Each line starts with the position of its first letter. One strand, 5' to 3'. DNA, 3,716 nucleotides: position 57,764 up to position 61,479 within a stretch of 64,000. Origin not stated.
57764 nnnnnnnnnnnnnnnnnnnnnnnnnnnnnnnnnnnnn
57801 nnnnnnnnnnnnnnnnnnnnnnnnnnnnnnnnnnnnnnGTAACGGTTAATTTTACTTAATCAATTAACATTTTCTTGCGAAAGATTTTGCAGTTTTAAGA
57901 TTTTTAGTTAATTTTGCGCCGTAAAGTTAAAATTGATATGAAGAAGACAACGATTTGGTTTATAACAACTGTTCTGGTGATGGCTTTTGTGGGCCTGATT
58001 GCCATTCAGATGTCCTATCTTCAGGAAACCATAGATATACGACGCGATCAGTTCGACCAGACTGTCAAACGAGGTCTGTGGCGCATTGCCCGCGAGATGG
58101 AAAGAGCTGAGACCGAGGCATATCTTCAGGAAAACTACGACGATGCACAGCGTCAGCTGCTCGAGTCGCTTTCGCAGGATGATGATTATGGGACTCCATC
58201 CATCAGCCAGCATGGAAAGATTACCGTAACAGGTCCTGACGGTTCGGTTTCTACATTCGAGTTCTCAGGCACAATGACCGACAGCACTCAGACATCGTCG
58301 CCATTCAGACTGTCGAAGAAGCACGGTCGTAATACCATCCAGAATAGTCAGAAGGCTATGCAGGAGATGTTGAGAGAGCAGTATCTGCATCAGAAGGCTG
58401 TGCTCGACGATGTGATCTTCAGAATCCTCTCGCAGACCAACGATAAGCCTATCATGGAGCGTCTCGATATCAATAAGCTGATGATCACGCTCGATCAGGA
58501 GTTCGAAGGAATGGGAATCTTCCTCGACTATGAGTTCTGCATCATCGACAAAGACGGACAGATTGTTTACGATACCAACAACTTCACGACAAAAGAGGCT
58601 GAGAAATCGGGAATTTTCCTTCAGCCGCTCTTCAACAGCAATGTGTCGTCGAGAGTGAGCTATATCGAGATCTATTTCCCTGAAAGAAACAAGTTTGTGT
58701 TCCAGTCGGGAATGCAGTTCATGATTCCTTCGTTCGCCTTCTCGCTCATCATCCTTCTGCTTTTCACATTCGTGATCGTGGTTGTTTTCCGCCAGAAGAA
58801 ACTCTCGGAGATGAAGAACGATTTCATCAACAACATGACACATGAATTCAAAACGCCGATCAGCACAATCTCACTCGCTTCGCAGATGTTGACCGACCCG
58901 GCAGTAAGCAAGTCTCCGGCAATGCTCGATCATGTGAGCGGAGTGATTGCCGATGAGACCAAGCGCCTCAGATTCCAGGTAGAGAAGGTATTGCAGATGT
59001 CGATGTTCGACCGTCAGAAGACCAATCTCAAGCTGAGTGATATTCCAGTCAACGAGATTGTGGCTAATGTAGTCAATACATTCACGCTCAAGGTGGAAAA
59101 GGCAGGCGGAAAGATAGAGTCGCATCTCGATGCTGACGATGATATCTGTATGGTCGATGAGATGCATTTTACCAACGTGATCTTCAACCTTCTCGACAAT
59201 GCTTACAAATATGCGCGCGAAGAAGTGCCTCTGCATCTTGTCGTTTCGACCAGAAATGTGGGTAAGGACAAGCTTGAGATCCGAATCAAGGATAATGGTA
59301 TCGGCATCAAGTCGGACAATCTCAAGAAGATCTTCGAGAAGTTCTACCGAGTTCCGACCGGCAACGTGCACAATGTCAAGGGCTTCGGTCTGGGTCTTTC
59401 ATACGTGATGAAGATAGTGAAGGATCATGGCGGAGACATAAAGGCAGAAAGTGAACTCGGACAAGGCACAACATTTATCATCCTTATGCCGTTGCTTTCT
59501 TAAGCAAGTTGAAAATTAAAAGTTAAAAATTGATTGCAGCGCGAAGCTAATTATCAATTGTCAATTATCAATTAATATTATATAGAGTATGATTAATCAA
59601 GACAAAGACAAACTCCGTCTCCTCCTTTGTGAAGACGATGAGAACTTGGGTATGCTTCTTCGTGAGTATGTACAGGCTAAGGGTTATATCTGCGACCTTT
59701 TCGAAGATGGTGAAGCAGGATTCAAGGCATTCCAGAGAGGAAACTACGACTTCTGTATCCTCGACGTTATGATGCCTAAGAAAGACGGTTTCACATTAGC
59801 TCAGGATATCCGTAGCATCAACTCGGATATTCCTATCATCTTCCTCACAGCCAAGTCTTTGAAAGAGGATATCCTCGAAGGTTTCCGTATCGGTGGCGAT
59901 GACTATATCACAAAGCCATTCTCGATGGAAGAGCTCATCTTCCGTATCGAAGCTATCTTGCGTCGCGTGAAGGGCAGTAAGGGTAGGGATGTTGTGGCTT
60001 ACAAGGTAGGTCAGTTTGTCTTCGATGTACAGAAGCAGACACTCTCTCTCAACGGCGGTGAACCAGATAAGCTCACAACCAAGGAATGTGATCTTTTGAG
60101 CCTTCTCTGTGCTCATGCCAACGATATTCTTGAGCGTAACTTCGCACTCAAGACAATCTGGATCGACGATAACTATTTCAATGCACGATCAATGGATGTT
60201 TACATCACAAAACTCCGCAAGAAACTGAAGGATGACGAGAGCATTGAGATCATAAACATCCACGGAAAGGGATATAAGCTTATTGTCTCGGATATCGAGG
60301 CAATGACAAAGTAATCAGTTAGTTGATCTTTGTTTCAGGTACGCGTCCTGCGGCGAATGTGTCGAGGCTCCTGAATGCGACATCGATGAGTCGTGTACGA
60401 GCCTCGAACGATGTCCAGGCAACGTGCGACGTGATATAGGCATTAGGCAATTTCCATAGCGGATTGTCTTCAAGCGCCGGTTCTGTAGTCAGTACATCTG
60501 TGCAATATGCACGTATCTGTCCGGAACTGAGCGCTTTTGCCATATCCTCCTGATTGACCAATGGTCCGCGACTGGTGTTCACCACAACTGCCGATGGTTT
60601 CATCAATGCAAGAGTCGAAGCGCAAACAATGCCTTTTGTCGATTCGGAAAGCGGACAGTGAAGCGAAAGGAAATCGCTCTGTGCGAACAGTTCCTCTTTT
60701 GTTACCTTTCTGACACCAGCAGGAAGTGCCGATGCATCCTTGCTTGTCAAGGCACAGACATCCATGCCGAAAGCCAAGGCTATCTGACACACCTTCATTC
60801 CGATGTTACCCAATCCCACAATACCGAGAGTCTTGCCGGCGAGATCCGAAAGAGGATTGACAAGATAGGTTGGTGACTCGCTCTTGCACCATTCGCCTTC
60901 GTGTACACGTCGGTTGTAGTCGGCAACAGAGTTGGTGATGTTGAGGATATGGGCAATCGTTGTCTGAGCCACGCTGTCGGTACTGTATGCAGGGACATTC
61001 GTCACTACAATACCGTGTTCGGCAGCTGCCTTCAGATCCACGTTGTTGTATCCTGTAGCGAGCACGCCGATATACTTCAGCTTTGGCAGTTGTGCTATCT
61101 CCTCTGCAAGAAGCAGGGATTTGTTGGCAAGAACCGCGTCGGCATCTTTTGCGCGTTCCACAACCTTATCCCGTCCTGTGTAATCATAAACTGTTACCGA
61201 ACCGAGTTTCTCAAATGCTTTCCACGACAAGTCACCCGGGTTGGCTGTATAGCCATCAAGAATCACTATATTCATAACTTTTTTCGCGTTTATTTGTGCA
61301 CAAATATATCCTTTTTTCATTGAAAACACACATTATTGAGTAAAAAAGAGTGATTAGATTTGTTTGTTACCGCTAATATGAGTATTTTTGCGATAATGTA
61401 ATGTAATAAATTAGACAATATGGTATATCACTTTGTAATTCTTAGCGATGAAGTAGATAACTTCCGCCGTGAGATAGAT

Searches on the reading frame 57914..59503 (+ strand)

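Call 11: search_protein_families(library=pfam, proteins=[window:57914-59503:+], max_evalue=0.001)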
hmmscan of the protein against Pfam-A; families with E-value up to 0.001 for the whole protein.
window:57914-59503:+ (529 aa): 3 families
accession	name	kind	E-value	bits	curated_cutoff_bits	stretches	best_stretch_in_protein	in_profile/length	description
PF02518.31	HATPase_c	-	1.2e-26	93.7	26.4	1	415-527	2-109/111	Histidine kinase-, DNA gyrase B-, and HSP90-like ATPase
PF00512.31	HisKA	-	8.5e-12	45.4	26.9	1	300-366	1-64/66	His Kinase A (phospho-acceptor) domain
PF13589.12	HATPase_c_3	-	0.00018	22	25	1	418-491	2-75/137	Histidine kinase-, DNA gyrase B-, and HSP90-like ATPase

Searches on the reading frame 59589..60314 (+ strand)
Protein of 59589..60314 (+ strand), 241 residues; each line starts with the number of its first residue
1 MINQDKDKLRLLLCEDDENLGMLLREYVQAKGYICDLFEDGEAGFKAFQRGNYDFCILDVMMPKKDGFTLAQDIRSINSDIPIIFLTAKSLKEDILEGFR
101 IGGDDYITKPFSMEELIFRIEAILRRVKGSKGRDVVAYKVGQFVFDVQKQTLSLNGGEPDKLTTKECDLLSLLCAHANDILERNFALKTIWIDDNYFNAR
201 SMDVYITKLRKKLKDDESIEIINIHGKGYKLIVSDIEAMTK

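Call 11: search_protein_families(library=pfam, proteins=[window:59589-60314:+], max_evalue=0.001)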
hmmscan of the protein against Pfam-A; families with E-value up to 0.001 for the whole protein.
window:59589-60314:+ (241 aa): 2 families
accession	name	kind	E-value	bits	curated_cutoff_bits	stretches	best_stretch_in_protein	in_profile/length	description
PF00072.30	Response_reg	-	3.2e-26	92.1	30.2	1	12-120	2-110/111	Response regulator receiver domain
PF00486.34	Trans_reg_C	-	6.3e-18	65.1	26.2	1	159-231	3-77/77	Transcriptional regulatory protein, C terminal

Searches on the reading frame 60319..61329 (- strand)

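Call 11: search_protein_families(library=pfam, proteins=[window:60319-61329:-], max_evalue=0.001)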
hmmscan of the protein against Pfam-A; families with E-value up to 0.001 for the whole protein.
window:60319-61329:- (336 aa): 2 families
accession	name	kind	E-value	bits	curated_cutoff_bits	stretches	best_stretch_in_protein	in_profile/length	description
PF02826.25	2-Hacid_dh_C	-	1.8e-53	181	25.1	1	125-304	1-178/178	D-isomer specific 2-hydroxyacid dehydrogenase, NAD binding domain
PF00389.36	2-Hacid_dh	-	2.3e-27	95.7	24.6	1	35-336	11-134/134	D-isomer specific 2-hydroxyacid dehydrogenase, catalytic domain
